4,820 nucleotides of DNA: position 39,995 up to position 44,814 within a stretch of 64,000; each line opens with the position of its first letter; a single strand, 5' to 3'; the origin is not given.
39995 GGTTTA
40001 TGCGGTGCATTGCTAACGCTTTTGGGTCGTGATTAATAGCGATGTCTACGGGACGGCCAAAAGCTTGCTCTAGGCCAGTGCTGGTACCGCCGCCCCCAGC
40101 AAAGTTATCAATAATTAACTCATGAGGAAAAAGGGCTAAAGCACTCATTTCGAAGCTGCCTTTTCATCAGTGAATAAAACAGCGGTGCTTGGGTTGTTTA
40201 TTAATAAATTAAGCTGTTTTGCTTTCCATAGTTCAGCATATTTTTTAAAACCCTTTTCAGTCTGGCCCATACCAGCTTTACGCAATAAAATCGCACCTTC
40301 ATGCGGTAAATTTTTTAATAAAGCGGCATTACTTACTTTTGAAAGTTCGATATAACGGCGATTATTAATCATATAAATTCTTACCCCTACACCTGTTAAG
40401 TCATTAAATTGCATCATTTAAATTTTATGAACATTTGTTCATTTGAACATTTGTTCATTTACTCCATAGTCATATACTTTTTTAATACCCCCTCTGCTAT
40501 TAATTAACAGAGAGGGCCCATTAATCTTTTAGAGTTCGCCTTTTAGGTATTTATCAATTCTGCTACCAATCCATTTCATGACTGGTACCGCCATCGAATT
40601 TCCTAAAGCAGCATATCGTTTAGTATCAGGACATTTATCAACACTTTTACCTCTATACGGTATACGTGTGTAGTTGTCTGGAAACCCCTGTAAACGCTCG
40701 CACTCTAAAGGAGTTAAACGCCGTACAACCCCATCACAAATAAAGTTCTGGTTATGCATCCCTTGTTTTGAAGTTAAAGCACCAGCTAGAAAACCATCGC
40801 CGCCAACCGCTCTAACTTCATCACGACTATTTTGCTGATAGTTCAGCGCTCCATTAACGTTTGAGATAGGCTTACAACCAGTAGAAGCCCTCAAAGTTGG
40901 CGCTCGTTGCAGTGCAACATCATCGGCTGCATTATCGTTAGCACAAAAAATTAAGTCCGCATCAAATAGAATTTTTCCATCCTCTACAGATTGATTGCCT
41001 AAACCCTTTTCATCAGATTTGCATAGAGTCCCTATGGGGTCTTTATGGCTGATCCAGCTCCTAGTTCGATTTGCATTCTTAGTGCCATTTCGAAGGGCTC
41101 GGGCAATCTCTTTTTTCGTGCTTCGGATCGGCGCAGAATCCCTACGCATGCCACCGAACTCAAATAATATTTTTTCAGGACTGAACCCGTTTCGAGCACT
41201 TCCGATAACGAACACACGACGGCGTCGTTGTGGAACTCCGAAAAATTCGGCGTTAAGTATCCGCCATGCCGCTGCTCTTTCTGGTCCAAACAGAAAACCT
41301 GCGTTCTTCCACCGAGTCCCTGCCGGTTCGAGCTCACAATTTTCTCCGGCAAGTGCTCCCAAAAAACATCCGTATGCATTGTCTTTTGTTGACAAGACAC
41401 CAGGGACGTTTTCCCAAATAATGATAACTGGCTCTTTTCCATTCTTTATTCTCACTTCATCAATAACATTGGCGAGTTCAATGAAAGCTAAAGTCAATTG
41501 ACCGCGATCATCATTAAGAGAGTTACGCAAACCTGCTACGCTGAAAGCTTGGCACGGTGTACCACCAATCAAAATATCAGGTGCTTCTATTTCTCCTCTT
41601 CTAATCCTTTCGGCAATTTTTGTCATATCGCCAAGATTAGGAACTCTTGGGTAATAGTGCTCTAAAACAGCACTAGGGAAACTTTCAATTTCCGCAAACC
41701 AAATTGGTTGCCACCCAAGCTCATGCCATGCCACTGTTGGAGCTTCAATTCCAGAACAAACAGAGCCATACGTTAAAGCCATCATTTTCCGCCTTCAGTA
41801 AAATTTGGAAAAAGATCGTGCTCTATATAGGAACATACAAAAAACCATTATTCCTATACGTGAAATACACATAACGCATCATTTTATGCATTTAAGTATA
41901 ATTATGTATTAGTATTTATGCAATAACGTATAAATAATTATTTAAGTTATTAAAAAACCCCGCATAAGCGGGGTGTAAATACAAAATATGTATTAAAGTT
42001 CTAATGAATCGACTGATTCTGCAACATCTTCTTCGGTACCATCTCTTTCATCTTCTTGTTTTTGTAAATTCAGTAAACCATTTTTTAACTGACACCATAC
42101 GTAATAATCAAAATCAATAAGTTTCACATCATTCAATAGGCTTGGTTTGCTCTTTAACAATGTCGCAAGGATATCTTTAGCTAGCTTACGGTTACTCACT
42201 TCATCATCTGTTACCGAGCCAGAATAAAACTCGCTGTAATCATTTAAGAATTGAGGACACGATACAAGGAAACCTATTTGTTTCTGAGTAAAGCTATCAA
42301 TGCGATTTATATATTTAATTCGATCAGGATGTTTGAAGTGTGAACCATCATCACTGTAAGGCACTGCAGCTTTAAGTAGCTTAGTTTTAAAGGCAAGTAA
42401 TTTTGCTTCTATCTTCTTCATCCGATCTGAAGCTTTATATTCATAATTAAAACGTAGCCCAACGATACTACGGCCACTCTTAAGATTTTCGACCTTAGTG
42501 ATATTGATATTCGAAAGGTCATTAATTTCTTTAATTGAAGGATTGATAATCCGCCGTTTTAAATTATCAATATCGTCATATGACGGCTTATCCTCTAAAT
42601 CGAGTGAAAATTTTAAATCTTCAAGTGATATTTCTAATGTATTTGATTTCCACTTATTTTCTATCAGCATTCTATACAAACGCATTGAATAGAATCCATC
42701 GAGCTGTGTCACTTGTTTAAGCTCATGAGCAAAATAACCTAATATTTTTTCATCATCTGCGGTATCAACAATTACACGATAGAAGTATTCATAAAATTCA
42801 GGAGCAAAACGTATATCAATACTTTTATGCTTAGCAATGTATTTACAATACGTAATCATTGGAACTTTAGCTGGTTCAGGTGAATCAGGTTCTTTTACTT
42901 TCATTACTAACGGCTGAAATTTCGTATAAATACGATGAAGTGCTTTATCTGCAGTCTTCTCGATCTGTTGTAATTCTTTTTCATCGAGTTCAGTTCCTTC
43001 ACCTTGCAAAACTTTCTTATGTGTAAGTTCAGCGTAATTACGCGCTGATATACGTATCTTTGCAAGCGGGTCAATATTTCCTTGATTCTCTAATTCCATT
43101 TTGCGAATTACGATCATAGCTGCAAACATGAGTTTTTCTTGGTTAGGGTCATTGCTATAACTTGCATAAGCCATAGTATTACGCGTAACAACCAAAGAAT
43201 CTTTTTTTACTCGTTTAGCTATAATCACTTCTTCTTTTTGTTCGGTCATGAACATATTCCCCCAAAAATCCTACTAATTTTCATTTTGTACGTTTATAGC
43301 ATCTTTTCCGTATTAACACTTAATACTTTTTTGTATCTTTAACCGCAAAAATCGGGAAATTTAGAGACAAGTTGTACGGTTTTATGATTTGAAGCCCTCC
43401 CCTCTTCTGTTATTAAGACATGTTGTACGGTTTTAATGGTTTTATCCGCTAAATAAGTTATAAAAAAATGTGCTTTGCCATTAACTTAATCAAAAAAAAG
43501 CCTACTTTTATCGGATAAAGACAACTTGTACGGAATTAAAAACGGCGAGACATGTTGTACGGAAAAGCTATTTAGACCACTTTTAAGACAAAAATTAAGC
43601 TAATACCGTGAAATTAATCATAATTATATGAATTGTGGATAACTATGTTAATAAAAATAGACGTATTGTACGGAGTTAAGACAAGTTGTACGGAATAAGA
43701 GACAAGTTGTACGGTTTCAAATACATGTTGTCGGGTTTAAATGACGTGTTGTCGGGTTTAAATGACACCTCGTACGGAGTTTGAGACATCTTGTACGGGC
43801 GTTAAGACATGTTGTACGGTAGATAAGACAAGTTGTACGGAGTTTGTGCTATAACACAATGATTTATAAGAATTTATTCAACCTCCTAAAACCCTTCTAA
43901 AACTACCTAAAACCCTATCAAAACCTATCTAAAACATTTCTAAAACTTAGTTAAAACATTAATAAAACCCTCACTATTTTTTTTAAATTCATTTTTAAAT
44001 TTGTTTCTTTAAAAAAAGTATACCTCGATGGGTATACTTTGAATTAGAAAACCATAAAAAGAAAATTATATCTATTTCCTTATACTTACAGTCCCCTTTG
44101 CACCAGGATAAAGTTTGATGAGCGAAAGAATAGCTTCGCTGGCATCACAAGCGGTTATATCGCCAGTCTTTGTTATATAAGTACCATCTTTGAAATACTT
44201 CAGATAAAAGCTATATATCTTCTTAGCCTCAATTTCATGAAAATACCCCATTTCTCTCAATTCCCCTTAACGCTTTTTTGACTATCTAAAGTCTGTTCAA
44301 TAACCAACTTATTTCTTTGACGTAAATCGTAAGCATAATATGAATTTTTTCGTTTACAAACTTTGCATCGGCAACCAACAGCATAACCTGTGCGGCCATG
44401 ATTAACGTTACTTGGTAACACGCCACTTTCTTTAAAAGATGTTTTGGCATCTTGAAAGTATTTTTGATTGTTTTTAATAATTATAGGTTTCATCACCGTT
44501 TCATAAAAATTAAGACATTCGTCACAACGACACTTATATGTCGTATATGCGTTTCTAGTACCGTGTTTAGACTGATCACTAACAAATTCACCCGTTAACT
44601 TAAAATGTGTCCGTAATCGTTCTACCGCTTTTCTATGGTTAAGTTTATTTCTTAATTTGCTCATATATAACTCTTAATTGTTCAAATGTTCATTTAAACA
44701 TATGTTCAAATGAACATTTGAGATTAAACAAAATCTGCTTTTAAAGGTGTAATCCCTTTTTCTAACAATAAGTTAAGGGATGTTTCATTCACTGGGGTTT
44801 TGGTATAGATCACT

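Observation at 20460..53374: Ten dispersed arrays of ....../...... hexamers on a strict 8-bp register, each at the head of a transcription unit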

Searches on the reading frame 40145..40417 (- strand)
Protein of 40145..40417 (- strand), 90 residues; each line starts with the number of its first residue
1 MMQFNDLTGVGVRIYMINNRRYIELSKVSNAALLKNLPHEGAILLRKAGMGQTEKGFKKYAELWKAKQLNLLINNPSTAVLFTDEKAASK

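Call 62: search_protein_families(library=phrogs, proteins=[window:40145-40417:-], max_evalue=0.001)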
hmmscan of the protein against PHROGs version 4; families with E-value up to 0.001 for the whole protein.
window:40145-40417:- (90 aa): 1 family
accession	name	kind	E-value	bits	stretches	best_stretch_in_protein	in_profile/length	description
phrog_29015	-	unknown function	1.6e-28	99.7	1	16-89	1-74/75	-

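Call 63: search_protein_families(library=pfam, proteins=[window:40145-40417:-], max_evalue=0.001)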
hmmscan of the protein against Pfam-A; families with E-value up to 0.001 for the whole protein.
window:40145-40417:- (90 aa): 0 families

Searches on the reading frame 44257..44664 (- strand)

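Call 62: search_protein_families(library=phrogs, proteins=[window:44257-44664:-], max_evalue=0.001)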
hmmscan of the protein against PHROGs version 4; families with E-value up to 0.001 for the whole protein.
window:44257-44664:- (135 aa): 5 families
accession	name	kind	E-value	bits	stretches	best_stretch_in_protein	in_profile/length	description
phrog_28611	-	unknown function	2.6e-53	181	1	1-125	1-125/135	-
phrog_37967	-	unknown function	1.2e-06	29.4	1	89-125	5-40/151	-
phrog_4234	-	DNA, RNA and nucleotide metabolism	2.2e-05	25.2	0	20-52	79-111/130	HNH endonuclease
phrog_24671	-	integration and excision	3.8e-05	24.6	0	23-51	16-44/75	integrase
phrog_14857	-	DNA, RNA and nucleotide metabolism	0.00013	23.1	0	29-52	86-109/193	HTH DNA binding protein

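Call 63: search_protein_families(library=pfam, proteins=[window:44257-44664:-], max_evalue=0.001)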
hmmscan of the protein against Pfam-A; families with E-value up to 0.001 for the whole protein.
window:44257-44664:- (135 aa): 0 families

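Call 95: search_protein_families(library=ncbifam, proteins=[window:44257-44664:-], max_evalue=0.01)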
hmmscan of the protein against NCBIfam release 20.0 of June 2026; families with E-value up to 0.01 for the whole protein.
window:44257-44664:- (135 aa): 0 families
